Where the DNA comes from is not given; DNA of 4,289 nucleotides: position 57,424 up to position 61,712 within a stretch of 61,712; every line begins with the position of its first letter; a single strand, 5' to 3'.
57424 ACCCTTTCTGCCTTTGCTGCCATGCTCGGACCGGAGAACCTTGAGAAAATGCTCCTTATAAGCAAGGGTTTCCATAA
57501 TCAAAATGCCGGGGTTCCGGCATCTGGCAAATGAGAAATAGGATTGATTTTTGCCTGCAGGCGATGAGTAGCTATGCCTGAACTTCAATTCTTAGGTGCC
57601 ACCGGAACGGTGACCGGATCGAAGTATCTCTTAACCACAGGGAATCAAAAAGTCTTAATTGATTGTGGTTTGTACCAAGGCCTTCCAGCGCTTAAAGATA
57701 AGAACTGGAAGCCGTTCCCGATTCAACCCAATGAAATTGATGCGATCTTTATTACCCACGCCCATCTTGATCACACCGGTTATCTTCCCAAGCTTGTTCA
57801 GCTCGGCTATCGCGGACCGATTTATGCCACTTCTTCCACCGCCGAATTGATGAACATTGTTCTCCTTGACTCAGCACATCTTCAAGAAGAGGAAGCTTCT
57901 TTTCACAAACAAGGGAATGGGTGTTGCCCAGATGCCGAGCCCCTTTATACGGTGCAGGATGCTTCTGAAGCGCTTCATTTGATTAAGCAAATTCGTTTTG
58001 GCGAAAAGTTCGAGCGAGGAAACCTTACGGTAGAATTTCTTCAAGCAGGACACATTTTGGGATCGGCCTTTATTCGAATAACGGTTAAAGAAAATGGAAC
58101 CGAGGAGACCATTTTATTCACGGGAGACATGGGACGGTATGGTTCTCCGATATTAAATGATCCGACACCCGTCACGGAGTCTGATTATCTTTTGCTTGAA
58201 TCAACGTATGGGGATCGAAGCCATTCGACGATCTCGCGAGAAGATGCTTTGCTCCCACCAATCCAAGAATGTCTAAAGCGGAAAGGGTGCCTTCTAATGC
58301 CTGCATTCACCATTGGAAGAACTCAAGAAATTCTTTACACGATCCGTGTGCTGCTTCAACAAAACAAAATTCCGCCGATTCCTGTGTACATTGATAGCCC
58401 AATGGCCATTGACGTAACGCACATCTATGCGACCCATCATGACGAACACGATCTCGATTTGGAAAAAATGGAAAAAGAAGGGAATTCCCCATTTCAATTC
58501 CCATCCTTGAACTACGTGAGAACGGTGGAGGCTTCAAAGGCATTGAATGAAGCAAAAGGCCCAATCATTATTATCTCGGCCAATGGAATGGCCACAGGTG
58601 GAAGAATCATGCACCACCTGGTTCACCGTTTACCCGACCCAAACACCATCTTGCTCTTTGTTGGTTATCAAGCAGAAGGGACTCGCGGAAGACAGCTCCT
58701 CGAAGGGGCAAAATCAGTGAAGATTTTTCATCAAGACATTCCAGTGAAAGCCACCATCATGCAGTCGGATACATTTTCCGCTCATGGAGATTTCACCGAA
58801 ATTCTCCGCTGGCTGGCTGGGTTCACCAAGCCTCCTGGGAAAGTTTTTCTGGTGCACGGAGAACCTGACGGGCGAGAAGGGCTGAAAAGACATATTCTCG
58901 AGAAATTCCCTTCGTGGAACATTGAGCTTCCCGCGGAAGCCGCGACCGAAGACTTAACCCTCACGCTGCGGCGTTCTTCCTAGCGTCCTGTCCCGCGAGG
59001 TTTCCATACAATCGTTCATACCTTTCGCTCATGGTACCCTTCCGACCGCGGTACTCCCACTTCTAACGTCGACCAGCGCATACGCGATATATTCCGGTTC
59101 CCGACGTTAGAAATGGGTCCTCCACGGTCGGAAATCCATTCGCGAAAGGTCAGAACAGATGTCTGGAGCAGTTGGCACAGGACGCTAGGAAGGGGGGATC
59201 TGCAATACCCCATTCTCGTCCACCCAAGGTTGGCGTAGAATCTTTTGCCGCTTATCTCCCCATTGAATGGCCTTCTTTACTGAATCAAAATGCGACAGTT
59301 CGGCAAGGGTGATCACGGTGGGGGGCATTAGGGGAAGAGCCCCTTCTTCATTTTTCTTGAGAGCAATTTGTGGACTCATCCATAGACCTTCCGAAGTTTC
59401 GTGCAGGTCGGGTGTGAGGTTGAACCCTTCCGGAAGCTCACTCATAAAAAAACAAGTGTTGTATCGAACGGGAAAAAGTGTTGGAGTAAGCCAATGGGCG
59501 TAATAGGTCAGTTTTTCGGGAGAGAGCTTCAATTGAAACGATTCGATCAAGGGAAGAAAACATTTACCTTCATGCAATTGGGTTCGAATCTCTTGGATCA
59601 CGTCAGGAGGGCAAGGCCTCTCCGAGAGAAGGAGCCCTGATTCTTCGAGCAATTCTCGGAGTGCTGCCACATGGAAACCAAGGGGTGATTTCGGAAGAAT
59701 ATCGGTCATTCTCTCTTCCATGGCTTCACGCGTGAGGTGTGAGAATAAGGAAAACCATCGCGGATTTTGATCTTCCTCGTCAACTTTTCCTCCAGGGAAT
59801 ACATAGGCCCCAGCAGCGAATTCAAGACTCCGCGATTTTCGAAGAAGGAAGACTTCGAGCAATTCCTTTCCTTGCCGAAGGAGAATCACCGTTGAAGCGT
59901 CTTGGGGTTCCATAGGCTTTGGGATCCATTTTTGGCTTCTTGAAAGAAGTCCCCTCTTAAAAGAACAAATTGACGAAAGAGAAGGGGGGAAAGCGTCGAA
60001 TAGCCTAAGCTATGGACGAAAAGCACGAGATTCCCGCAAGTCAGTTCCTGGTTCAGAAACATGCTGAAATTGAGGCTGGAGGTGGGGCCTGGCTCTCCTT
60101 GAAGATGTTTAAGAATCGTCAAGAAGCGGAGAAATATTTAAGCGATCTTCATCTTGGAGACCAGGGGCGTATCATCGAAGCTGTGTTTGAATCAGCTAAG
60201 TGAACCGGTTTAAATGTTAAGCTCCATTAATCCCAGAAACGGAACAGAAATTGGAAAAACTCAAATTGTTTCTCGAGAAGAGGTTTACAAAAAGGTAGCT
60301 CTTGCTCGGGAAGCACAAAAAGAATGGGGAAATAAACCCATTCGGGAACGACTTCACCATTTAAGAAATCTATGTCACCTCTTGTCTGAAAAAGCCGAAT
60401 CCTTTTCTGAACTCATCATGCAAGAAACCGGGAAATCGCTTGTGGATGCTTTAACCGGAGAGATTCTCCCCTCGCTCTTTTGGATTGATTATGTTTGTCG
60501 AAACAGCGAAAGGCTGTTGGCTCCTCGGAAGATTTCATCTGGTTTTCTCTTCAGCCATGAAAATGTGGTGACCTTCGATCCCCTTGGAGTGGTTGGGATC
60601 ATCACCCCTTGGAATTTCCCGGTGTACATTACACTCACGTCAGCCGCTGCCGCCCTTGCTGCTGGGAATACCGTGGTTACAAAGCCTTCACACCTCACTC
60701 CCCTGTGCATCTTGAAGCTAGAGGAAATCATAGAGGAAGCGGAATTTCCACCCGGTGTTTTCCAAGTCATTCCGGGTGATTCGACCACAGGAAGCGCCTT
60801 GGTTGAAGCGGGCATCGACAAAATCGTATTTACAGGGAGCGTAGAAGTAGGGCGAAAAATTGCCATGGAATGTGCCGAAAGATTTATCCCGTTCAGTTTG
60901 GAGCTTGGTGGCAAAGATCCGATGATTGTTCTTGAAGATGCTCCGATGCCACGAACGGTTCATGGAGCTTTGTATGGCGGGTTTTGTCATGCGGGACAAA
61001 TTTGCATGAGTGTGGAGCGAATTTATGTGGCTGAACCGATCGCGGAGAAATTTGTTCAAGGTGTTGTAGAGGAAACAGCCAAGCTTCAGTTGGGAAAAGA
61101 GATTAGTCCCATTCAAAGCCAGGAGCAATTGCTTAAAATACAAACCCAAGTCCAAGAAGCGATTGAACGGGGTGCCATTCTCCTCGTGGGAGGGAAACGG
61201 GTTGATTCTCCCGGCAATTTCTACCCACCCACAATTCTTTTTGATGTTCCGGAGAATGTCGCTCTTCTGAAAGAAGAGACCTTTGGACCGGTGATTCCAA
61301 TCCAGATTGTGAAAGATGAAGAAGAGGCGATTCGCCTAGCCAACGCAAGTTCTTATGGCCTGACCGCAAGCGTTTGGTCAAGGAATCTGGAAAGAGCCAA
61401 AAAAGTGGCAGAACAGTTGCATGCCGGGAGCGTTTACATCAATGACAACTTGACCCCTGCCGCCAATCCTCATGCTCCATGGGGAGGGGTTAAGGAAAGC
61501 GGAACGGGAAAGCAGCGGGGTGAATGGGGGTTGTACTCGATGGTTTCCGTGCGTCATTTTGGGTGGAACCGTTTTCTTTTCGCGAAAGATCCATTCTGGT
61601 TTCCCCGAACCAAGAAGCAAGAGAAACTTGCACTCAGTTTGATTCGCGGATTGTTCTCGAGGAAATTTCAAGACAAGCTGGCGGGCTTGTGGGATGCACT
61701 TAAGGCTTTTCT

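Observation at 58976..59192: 217-nt rod-like inverted-repeat element whose perfect 16-bp ends contain the stop codons of both convergent genes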

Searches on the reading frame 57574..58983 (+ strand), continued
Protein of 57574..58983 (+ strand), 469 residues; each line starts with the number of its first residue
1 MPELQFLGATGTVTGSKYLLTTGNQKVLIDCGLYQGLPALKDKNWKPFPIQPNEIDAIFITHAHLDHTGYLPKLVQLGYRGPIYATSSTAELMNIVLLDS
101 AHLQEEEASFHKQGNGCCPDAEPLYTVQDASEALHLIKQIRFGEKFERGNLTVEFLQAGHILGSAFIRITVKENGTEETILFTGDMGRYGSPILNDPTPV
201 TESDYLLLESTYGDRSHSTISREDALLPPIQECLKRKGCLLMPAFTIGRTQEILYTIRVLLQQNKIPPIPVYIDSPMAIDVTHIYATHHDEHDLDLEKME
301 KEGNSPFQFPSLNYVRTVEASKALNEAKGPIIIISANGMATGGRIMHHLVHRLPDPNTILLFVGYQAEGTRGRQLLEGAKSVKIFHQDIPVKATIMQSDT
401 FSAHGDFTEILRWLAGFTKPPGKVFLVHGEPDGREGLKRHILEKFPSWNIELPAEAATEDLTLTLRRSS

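Call 52: find_encoding_contigs(protein=P0122, flank=6000, max_places=3)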
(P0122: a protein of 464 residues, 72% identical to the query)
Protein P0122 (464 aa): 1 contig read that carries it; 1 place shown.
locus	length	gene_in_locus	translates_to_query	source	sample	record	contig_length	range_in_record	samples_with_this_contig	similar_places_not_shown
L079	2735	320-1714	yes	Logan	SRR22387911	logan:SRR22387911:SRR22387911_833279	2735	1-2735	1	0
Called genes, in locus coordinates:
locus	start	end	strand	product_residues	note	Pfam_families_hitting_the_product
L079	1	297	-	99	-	?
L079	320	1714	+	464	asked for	PF00753:Lactamase_B, PF23023:Anti-Pycsar_Apyc1, PF12706:Lactamase_B_2, PF16661:Lactamase_B_6, PF10996:Beta-Casp, PF07521:RMMBL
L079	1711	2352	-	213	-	-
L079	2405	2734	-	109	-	?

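Call 53: find_encoding_contigs(protein=P0129, flank=6000, max_places=3)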
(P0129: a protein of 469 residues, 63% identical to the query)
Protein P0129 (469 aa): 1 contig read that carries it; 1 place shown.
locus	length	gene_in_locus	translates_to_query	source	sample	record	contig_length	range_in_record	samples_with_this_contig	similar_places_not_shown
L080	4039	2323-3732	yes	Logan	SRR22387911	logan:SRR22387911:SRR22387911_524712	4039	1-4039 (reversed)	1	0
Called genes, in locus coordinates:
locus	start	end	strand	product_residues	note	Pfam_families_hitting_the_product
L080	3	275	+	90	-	?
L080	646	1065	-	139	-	PF01850:PIN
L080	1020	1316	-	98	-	-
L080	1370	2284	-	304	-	PF02881:SRP54_N, PF13604:AAA_30, PF00448:SRP54, PF13401:AAA_22 (faint)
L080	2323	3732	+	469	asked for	PF00753:Lactamase_B, PF23023:Anti-Pycsar_Apyc1 (weak), PF12706:Lactamase_B_2, PF16661:Lactamase_B_6, PF10996:Beta-Casp, PF07521:RMMBL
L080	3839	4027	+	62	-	-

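Call 54: find_encoding_contigs(protein=P0127, flank=6000, max_places=3)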
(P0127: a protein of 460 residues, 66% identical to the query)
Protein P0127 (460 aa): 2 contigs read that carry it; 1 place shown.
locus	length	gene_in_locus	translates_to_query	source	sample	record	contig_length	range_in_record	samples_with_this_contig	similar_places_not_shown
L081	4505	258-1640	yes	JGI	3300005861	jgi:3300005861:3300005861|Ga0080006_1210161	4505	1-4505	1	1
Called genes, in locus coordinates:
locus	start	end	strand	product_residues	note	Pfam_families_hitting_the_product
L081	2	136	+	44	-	?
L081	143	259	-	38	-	-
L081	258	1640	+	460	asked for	PF00753:Lactamase_B (weak), PF23023:Anti-Pycsar_Apyc1 (weak), PF12706:Lactamase_B_2 (weak), PF16661:Lactamase_B_6, PF10996:Beta-Casp, PF07521:RMMBL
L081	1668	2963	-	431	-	PF01566:Nramp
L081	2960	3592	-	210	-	PF01553:Acyltransferase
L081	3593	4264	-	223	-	PF02224:Cytidylate_kin, PF13189:Cytidylate_kin2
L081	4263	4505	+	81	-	?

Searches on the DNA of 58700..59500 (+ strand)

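Call 6: search_rna_families(source=window, start=58700, end=59500, threshold=evalue, max_evalue=10)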
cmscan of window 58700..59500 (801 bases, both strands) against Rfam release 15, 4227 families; matches with E-value up to 10: 4.
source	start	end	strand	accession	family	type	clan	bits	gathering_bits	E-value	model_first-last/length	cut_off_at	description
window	59012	59156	-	RF03631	MIR3440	Gene; miRNA;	-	35.2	105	8.7e-06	1-127/127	no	MIR3440 microRNA precursor family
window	59323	59388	-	RF00105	SNORD115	Gene; snRNA; snoRNA; CD-box;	-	20.1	39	0.6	1-82/82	no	Small nucleolar RNA SNORD115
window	58837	58865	-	RF01792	eiav_FSE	Cis-reg; frameshift_element;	-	15.1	40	0.85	1-35/35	no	ribosomal frameshift site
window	59333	59403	+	RF02126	GHRLOS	Gene; lncRNA;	-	12.2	48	2.8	1-70/70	no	Ghrelin opposite strand RNA conserved region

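Call 50: search_dna_similar(query=window:58976-59192:+, collection=plasmids, mode=distant, max_evalue=0.01)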
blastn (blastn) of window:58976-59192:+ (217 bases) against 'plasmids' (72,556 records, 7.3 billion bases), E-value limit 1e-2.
No match.

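Call 51: search_dna_similar(query=window:58976-59192:+, collection=phages, mode=distant, max_evalue=0.01)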
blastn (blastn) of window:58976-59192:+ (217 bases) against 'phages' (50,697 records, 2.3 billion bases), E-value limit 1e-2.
No match.

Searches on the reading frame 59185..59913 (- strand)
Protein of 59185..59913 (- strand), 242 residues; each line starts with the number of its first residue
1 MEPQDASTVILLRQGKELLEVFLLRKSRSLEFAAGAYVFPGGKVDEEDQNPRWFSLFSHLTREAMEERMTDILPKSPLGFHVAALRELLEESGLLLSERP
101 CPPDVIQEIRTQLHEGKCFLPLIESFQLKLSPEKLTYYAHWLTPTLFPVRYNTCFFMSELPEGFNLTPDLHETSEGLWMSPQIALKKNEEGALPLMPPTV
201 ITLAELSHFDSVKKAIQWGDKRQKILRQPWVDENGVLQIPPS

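Call 10: find_encoding_contigs(protein=window:59185-59913:-, flank=10000, max_places=10)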
Protein window:59185-59913:- (242 aa): 1 contig read that carries it; 1 place shown.
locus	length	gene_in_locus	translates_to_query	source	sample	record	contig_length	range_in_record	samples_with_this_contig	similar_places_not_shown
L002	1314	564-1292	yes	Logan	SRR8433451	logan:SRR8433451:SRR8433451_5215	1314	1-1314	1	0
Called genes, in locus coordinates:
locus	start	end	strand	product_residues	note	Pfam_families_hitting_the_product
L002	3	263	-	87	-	?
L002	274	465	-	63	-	-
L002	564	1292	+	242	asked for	PF00293:NUDIX (faint)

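Call 12: find_homologous_proteins(query=window:59185-59913:-)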
Query window:59185-59913:- (242 aa): 400 proteins with E <= 0.001 among 1036 candidates; the best 120 are listed.
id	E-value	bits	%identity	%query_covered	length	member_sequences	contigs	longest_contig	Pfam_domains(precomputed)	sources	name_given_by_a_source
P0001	3.5e-160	549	100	100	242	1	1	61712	PF00293.35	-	-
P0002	1.3e-36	144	37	93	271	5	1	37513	PF00293.35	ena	-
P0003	1.3e-35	141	38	95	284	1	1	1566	PF00293.35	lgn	-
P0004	6.6e-35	139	36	94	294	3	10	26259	PF00293.35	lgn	-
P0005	1.3e-34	138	39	95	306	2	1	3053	PF00293.35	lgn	-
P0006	2.1e-33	134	38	94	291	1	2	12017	PF00293.35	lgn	-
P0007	2.2e-33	134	38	93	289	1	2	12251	PF00293.35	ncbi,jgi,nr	ncbi:MAG: hydrolase [Ramlibacter sp.]|jgi:8-oxo-dGTP pyrophosphatase MutT (NUDIX family)|nr:hydrolas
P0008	3.1e-33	133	38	88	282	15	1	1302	PF00293.35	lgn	-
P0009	3.8e-33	133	37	92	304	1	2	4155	PF00293.35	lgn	-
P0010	3.9e-33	133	38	89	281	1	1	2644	PF00293.35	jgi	jgi:8-oxo-dGTP pyrophosphatase MutT (NUDIX family)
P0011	6.0e-33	132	38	85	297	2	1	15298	PF00293.35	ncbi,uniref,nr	ncbi:MAG TPA: NUDIX hydrolase [Ramlibacter sp.]|uniref:NUDIX hydrolase n=1 Tax=Ramlibacter sp. TaxID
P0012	1.4e-32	131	35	94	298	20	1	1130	PF00293.35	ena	-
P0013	1.6e-32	131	35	94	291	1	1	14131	PF00293.35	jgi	jgi:8-oxo-dGTP pyrophosphatase MutT (NUDIX family)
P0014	2.0e-32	131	39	87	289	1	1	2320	PF00293.35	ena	-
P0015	3.3e-32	130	39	94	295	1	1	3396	PF00293.35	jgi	jgi:8-oxo-dGTP pyrophosphatase MutT (NUDIX family)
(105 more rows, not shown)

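Call 20: search_protein_families(library=pfam, proteins=[window:59185-59913:-], max_evalue=0.01)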
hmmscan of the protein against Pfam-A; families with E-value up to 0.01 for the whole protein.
window:59185-59913:- (242 aa): 1 family
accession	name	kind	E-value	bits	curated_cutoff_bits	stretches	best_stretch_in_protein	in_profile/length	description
PF00293.34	NUDIX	-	3.3e-06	27.6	21.1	0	5-51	4-44/134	NUDIX domain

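Call 67: find_encoding_contigs(protein=P0002, flank=4000, max_places=2)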
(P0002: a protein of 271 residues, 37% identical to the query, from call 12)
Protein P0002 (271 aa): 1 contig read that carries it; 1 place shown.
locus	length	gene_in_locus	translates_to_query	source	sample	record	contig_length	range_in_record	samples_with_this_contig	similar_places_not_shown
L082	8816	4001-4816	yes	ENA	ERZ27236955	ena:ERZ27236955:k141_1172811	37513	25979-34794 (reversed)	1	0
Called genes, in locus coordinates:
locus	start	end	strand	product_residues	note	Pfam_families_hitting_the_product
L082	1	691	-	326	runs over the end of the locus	PF02374:ArsA_ATPase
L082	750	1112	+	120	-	PF02467:Whib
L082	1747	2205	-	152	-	PF07884:VKOR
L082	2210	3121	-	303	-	PF06053:DUF929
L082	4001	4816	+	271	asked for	PF00293:NUDIX (faint)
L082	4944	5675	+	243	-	-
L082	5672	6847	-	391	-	PF01883:FeS_assembly_P, PF01656:CbiA, PF09140:MipZ (faint), PF10609:ParA, PF13614:AAA_31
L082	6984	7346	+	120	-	PF01521:Fe-S_biosyn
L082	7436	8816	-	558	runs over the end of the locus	PF13187:Fer4_9 (weak), PF14697:Fer4_21, PF12838:Fer4_7, PF13237:Fer4_10 (faint), PF00037:Fer4 (weak), PF12837:Fer4_6 (weak), PF14691:Fer4_20, PF07992:Pyr_redox_2, +4 more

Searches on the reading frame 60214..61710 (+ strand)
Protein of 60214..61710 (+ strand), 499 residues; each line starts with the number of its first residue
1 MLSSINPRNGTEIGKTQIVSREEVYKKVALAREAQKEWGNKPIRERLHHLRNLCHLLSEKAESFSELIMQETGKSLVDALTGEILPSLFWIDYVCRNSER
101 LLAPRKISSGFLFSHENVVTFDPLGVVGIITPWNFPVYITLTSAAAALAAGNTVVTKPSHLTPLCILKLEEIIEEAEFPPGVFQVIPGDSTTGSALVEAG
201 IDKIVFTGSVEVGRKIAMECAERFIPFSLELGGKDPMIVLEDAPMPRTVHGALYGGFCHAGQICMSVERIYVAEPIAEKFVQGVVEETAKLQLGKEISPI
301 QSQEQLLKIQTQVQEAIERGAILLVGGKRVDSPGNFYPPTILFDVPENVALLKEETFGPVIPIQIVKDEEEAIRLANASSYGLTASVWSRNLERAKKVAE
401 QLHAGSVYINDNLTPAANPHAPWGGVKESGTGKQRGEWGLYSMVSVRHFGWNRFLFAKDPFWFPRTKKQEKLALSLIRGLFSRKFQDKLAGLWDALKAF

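Call 61: search_protein_families(library=pfam, proteins=[window:60214-61710:+], max_evalue=0.00001)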
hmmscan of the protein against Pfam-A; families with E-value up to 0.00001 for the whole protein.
window:60214-61710:+ (499 aa): 1 family
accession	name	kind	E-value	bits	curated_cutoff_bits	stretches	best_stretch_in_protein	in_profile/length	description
PF00171.27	Aldedh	-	2.6e-140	468.5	23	1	3-448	10-460/461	Aldehyde dehydrogenase family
